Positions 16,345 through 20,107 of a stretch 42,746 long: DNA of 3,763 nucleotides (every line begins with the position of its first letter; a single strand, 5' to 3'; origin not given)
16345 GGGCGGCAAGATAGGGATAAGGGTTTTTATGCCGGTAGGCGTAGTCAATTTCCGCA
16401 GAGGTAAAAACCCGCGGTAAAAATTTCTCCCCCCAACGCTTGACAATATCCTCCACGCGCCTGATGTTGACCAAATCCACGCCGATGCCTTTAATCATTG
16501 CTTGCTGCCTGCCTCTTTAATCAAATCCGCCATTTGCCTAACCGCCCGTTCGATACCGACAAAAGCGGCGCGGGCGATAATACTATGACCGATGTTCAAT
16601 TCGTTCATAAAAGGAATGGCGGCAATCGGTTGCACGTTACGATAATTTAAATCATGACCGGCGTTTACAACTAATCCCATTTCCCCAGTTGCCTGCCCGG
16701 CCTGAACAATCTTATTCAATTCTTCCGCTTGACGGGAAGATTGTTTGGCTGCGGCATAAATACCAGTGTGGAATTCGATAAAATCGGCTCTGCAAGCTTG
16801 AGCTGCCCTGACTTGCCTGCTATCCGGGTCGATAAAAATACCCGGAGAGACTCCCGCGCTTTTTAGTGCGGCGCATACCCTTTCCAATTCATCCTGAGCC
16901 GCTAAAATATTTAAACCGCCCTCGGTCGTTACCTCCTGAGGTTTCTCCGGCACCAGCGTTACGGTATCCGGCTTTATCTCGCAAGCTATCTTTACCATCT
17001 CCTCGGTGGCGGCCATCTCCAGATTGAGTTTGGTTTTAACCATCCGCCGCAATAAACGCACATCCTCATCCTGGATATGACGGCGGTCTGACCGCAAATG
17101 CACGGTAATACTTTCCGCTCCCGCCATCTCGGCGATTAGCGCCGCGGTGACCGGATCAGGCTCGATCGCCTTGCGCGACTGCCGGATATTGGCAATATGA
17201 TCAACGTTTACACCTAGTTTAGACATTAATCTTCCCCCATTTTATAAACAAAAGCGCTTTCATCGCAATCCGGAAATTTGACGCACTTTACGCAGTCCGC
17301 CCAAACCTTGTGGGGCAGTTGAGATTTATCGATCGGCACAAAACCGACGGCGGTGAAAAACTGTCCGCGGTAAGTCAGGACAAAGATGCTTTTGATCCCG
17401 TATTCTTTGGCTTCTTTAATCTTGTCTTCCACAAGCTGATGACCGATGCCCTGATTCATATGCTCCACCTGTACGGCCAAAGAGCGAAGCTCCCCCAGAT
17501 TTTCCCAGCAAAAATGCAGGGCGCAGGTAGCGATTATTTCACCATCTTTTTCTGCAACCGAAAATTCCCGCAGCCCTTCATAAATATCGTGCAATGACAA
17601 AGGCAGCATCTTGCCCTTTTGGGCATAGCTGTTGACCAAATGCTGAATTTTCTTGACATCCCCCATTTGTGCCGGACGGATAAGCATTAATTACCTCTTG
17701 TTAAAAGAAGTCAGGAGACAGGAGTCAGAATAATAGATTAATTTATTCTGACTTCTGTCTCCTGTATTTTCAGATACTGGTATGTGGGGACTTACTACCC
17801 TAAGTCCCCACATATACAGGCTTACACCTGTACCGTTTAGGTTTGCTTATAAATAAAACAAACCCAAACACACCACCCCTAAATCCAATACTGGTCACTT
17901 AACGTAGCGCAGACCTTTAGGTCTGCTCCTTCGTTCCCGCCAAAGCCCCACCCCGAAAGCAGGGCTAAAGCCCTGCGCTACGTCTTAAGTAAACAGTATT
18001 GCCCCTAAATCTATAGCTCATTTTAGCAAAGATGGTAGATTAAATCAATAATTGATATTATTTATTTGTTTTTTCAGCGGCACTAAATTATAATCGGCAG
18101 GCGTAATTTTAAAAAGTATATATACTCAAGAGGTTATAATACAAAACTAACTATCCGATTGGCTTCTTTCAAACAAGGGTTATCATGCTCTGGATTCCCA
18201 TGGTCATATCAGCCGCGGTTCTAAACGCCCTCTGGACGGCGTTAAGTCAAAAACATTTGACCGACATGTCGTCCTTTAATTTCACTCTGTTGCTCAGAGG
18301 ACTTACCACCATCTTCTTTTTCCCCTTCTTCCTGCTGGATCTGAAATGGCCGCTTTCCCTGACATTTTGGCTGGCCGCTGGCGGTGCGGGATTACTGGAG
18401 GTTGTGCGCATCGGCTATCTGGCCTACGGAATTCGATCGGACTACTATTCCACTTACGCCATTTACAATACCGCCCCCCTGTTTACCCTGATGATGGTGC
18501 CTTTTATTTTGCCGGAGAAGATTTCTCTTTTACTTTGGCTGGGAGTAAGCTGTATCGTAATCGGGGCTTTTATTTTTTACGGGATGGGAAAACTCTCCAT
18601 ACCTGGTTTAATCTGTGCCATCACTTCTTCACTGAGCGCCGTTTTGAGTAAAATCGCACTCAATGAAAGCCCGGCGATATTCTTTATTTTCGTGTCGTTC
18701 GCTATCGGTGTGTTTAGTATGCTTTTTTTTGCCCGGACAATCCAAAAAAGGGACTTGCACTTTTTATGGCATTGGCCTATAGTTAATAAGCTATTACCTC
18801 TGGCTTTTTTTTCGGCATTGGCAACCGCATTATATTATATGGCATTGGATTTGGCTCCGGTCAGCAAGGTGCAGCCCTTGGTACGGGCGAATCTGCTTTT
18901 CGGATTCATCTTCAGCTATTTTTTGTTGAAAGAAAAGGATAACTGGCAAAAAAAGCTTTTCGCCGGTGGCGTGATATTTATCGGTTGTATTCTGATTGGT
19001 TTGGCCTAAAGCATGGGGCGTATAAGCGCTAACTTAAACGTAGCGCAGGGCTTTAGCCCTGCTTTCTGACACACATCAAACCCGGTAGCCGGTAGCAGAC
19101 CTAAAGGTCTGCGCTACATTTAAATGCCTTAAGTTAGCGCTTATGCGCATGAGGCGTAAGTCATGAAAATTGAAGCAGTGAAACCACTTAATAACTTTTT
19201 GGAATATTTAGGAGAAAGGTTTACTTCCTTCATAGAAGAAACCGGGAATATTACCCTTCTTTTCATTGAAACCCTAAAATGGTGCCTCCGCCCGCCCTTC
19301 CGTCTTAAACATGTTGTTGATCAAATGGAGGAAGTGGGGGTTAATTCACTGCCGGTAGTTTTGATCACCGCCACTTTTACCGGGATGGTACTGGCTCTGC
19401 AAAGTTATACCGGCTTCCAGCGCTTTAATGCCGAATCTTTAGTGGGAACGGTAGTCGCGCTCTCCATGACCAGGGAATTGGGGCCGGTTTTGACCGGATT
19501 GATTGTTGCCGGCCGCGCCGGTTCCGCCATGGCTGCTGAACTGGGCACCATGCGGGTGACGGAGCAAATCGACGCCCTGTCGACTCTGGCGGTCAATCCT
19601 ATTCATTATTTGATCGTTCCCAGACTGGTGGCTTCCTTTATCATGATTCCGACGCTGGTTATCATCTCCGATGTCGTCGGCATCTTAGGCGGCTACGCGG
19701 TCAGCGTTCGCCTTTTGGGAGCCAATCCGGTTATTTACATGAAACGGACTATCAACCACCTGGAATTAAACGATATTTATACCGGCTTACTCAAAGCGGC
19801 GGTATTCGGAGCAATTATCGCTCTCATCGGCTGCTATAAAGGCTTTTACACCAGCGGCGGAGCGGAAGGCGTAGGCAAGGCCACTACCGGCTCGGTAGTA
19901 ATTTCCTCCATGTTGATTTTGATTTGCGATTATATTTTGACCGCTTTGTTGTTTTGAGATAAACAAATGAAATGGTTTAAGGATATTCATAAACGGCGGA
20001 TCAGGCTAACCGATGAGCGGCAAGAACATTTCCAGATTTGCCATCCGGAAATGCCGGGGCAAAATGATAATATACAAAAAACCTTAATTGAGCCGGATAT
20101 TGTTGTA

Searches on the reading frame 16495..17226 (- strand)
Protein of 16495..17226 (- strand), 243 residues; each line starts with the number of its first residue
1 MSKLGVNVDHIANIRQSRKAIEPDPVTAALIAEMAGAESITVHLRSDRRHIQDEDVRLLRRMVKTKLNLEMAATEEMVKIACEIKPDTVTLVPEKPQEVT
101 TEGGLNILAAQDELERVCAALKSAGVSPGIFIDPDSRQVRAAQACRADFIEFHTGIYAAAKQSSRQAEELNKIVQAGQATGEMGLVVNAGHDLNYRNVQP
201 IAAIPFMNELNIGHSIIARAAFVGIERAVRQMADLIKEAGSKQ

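Call 33: search_protein_families(library=pfam, max_evalue=0.00001, proteins=[window:16495-17226:-])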
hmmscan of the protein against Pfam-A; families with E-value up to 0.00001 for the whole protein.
window:16495-17226:- (243 aa): 1 family
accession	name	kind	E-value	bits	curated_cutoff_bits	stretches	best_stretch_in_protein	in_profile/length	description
PF03740.19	PdxJ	-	3.9e-97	324.4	24.5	1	3-236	1-234/234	Pyridoxal phosphate biosynthesis protein PdxJ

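Call 35: find_encoding_contigs(protein=window:16495-17226:-, flank=3000, max_places=3)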
Protein window:16495-17226:- (243 aa): no gene with exactly this product is on record in the collection.

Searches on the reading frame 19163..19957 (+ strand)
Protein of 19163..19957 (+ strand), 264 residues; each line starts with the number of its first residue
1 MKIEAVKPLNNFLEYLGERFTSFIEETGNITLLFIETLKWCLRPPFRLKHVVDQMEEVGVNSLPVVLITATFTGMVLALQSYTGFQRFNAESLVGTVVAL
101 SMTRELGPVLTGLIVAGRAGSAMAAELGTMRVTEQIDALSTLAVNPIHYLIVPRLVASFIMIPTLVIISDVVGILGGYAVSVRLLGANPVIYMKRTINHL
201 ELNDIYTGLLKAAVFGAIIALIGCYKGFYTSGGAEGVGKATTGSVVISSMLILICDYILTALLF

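Call 33: search_protein_families(library=pfam, max_evalue=0.00001, proteins=[window:19163-19957:+])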
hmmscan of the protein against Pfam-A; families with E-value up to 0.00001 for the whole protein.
window:19163-19957:+ (264 aa): 1 family
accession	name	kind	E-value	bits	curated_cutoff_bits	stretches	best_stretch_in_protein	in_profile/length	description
PF02405.21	MlaE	-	7.5e-86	287.5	22.5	1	52-262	2-212/212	Permease MlaE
